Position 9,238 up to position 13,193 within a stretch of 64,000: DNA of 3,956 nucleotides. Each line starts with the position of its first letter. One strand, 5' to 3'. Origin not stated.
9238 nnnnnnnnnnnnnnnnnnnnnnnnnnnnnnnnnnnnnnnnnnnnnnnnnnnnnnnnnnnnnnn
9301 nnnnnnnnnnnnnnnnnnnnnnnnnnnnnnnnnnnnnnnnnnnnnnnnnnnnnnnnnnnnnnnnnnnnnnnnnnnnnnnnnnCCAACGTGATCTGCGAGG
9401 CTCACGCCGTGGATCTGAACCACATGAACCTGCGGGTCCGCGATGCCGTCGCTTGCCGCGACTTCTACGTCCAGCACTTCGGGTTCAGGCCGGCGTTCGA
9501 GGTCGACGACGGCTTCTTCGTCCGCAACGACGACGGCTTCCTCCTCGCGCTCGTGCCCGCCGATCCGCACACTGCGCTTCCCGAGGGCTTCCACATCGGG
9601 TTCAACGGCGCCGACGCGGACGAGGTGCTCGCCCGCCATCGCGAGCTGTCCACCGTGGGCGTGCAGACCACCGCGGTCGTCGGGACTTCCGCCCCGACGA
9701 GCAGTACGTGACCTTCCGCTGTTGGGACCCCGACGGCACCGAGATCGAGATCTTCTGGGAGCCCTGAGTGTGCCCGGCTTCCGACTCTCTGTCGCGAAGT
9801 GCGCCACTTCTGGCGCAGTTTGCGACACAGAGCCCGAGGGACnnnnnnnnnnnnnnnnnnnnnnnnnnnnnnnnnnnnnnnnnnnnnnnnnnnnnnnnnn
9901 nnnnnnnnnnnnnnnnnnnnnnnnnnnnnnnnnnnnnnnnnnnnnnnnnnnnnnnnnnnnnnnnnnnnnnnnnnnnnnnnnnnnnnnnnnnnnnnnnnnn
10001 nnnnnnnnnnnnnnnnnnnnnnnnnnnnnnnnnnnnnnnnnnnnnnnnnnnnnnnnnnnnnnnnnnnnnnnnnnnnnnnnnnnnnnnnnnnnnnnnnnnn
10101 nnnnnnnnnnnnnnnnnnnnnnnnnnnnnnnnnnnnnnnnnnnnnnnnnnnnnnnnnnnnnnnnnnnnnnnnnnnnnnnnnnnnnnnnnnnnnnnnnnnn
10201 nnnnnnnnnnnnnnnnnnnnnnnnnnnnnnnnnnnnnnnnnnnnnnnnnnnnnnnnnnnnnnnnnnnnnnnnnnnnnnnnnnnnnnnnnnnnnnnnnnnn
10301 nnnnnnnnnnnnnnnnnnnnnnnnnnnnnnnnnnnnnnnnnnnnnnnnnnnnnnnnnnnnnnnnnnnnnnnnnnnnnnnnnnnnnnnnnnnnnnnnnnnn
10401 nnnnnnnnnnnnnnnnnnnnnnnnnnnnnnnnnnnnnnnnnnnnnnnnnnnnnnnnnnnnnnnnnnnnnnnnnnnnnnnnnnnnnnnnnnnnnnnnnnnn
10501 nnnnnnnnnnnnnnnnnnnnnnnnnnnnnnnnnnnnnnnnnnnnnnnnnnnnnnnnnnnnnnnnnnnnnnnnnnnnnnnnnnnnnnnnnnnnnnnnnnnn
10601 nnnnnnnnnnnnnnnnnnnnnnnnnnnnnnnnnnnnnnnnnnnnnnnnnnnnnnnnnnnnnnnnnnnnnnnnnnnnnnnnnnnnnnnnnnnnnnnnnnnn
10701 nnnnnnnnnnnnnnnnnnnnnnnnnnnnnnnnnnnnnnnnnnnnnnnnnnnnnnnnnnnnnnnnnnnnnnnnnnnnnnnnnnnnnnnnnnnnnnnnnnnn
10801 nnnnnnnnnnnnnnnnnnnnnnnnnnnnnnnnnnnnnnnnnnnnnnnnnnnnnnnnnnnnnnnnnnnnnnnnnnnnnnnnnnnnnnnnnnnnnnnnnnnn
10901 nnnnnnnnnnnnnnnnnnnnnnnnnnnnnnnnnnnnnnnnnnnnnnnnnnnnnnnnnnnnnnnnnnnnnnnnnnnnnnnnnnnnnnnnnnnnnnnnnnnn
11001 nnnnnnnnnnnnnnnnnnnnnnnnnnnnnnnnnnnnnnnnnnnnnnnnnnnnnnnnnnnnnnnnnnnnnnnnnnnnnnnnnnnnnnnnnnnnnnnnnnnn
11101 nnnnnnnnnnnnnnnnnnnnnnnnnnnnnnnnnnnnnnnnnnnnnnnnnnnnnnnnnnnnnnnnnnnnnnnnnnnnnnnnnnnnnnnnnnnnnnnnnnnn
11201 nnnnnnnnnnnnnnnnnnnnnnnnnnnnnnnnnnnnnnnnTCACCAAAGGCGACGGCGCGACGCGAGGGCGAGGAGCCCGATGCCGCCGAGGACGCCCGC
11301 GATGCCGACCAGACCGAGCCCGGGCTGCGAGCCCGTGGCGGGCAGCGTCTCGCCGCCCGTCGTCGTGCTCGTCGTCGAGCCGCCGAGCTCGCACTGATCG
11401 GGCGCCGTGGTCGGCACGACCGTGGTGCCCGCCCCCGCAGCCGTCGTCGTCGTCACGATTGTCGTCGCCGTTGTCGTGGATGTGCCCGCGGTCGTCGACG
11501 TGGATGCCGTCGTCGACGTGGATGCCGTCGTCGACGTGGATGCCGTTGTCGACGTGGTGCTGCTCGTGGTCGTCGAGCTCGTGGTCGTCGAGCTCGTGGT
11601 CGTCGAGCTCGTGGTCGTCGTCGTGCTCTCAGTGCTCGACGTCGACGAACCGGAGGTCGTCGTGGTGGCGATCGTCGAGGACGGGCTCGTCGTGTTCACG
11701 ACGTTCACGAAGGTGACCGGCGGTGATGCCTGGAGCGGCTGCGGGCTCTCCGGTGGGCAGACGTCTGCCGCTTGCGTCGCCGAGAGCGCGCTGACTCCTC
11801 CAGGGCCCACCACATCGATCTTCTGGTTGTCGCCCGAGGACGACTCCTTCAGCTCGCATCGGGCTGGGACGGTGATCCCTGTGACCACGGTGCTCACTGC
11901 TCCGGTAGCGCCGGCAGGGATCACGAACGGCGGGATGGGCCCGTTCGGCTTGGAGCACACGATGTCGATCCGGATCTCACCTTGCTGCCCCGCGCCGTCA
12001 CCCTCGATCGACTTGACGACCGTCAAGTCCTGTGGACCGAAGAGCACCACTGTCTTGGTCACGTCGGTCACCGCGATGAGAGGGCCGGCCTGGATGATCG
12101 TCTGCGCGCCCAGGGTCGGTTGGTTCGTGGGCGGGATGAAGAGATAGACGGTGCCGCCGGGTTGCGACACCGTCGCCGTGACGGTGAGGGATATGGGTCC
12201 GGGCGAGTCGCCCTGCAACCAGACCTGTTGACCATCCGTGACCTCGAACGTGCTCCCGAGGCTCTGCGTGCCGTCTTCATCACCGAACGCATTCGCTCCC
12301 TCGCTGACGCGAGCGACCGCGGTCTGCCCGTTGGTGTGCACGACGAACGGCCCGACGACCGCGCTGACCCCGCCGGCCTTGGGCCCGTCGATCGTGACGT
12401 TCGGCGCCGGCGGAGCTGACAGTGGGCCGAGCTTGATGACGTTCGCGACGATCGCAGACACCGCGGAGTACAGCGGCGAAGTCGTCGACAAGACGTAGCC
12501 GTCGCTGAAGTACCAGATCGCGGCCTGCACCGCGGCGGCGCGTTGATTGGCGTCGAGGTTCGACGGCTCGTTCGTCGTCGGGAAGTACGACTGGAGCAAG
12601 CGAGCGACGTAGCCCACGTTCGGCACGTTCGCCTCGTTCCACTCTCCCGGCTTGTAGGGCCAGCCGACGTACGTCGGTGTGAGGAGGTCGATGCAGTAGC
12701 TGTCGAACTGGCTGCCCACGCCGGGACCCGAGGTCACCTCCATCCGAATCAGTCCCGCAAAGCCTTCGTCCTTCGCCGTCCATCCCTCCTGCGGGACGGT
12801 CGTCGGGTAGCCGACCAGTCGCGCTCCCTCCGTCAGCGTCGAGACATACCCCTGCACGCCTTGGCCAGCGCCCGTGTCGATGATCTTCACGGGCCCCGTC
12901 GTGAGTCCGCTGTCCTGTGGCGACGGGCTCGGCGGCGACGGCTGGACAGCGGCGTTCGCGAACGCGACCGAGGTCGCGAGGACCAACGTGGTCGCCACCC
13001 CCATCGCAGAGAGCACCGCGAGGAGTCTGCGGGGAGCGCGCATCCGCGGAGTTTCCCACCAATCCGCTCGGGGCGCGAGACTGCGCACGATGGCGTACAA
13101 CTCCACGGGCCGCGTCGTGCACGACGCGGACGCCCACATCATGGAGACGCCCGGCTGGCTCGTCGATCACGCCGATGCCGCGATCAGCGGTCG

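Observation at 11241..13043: Thioester-domain LPXTG adhesin with repeat-encoded Thr/Ser stalk, stop codon overlapping the start of an amidase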

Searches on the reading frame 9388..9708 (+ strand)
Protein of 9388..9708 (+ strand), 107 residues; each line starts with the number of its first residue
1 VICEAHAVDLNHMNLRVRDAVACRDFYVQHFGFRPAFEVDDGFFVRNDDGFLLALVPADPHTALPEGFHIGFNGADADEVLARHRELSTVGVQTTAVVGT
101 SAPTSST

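Call 40: search_protein_families(library=pfam, proteins=[window:9388-9708:+], max_evalue=0.01)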
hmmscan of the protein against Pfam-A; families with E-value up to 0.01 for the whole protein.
window:9388-9708:+ (107 aa): 1 family
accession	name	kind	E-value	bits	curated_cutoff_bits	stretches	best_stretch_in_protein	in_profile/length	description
PF00903.31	Glyoxalase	-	7.7e-11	42.9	20.6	1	10-98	2-99/121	Glyoxalase/Bleomycin resistance protein/Dioxygenase superfamily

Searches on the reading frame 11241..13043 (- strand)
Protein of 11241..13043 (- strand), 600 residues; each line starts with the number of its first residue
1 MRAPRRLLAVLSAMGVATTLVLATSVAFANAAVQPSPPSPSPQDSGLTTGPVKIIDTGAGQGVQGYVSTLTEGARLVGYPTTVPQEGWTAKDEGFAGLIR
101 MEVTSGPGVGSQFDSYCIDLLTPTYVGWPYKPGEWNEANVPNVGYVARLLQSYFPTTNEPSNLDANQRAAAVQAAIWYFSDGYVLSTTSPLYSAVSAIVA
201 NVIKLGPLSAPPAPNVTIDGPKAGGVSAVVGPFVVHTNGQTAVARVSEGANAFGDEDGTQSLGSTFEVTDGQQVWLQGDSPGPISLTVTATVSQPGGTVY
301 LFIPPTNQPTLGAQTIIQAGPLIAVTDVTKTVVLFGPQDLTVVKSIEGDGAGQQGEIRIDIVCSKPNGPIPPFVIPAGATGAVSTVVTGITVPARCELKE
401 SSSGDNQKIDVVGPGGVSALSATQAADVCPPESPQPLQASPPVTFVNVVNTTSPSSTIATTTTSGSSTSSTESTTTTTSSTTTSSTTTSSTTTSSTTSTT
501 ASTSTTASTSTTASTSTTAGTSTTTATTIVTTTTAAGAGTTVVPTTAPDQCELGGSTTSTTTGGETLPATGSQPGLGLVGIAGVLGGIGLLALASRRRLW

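Call 3: search_protein_families(library=pfam, proteins=[window:11241-13043:-], max_evalue=1)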
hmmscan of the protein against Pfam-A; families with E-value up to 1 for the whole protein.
window:11241-13043:- (600 aa): 2 families
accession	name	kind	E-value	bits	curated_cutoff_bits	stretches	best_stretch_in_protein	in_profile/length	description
PF08341.16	TED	-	9.7e-10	39.2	22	1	116-203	3-97/102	Thioester domain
PF00746.26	Gram_pos_anchor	-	0.01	16.2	20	1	561-598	3-40/43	LPXTG cell wall anchor motif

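Call 4: search_protein_families(library=ncbifam, proteins=[window:11241-13043:-], max_evalue=1)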
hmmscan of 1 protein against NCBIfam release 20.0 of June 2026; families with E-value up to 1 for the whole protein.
window:11241-13043:- (600 aa): 2 families
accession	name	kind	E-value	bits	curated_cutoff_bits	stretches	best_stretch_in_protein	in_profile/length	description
TIGR03934.1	TQXA_dom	domain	2.2e-06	27.5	30.4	1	149-183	5-41/42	TQXA domain-containing protein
NF012162.2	surf_Nterm_1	domain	0.063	13.1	40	1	161-192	149-180/234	thioester-forming surface-anchored protein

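Call 14: find_related_loci(query=A1, collection=genome_contigs, flank=10000)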
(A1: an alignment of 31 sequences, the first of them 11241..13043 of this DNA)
Query A1 (600 aa) in genome_contigs; peptide patterns used: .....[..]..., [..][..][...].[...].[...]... (x = any residue, [..] = any of these).
247 stretches matched a pattern; 218 encode a relative of the query (tblastn E <= 1e-3); the best 80 are kept; 79 distinct loci.
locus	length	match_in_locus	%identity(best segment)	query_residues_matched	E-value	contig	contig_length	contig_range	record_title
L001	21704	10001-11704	51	2-570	3e-140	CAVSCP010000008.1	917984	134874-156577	MAG: uncultured Acidimicrobiales bacterium isolate MFD02159.bin.2.18 genome assembly, contig: contig_5209, whole genome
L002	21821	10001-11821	50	5-599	5e-133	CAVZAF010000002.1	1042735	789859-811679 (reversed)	MAG: uncultured Acidimicrobiales bacterium isolate MFD02134.bin.2.1 genome assembly, contig: contig_11388, whole genome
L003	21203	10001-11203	55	2-412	4e-115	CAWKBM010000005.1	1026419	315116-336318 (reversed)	MAG: uncultured Acidimicrobiales bacterium isolate MFD05442.bin.2.9 genome assembly, contig: contig_36522, whole genome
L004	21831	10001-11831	54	8-597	2e-116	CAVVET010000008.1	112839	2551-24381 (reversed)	MAG: uncultured Acidimicrobiales bacterium isolate MFD02242.bin.2.229 genome assembly, contig: contig_20024, whole genom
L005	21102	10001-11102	54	3-367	1e-71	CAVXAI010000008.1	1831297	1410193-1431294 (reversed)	MAG: uncultured Acidimicrobiales bacterium isolate MFD05176.bin.2.218 genome assembly, contig: contig_1767, whole genome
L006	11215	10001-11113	41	29-404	4e-69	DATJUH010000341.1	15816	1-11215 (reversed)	MAG TPA_asm: Acidimicrobiales bacterium isolate SMAG_U15041 k141_1421044, whole genome shotgun sequence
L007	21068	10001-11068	40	52-411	6e-68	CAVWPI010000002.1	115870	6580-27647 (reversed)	MAG: uncultured Actinomycetes bacterium isolate MFD05442.bin.2.40 genome assembly, contig: contig_14659, whole genome sh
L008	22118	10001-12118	38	2-404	3e-67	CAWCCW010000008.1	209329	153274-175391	MAG: uncultured Acidimicrobiaceae bacterium isolate MFD04434.bin.2.36 genome assembly, contig: contig_19596, whole genom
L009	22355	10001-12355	41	56-411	7e-66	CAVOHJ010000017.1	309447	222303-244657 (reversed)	MAG: uncultured Actinomycetota bacterium isolate MFD00008.bin.1.121 genome assembly, contig: contig_83224, whole genome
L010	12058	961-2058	40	40-405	3e-65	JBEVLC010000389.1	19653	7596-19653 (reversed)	MAG: Baekduia sp. isolate T4R2BO.21.metabat2 T4R2BO.21.metabat2_k133_1376464, whole genome shotgun sequence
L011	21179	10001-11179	39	2-404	1e-65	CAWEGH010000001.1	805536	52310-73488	MAG: Candidatus Dormibacteraeota bacterium isolate MFD09603.bin.1.315 genome assembly, contig: contig_1040, whole genome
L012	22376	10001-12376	39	29-412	3e-64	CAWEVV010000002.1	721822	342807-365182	MAG: uncultured Actinomycetota bacterium isolate MFD09603.bin.2.184 genome assembly, contig: contig_1271, whole genome s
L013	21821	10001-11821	40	7-404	8e-64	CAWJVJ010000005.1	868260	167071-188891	MAG: uncultured Solirubrobacterales bacterium isolate MFD00964.bin.1.13 genome assembly, contig: contig_19604, whole gen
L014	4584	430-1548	41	35-412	7e-64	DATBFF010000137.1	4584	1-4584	MAG TPA_asm: Mycobacterium sp. isolate SMAG_U3804 k141_1830175, whole genome shotgun sequence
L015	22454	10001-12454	39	29-411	1e-63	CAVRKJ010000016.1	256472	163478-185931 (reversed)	MAG: uncultured Actinomycetota bacterium isolate MFD05521.bin.1.284 genome assembly, contig: contig_27069, whole genome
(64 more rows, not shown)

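Call 40: search_protein_families(library=pfam, proteins=[L003:3-1202:+], max_evalue=0.01)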
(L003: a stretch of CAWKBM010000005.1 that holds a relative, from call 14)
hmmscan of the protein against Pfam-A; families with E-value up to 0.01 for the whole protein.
L003:3-1202:+ (400 aa): 1 family
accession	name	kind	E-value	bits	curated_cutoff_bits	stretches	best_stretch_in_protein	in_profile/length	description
PF04203.18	Sortase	-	3.4e-33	114.5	26.6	1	152-272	1-124/125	Sortase domain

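Call 46: search_protein_families(library=ncbifam, proteins=[L003:3-1202:+], max_evalue=0.001)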
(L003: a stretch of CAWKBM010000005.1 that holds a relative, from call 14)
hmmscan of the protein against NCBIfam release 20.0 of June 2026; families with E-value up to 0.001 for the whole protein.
L003:3-1202:+ (400 aa): 7 families
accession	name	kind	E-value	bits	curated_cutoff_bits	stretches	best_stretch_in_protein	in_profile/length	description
NF033747.1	class_E_sortase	subfamily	1.8e-47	161.9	160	1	55-275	3-208/211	class E sortase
NF058671.1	sortase_SrtD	exception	6.8e-27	94.3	140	1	59-270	4-185/187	class D sortase, LPxTATN-specific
NF033746.1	class_D_sortase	subfamily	3.1e-23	82.1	165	1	142-270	3-131/135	class D sortase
TIGR01076.1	sortase_fam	subfamily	2.2e-22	79.3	39.35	1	151-271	2-126/136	sortase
NF033745.1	class_C_sortase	subfamily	2.2e-20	73.4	160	1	140-271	85-219/220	class C sortase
TIGR03784.1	marine_sortase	equivalog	5.7e-15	55.4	158.25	1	147-270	49-174/174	class GN sortase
NF033748.1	class_F_sortase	subfamily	2.7e-09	36.8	166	1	150-268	12-150/155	class F sortase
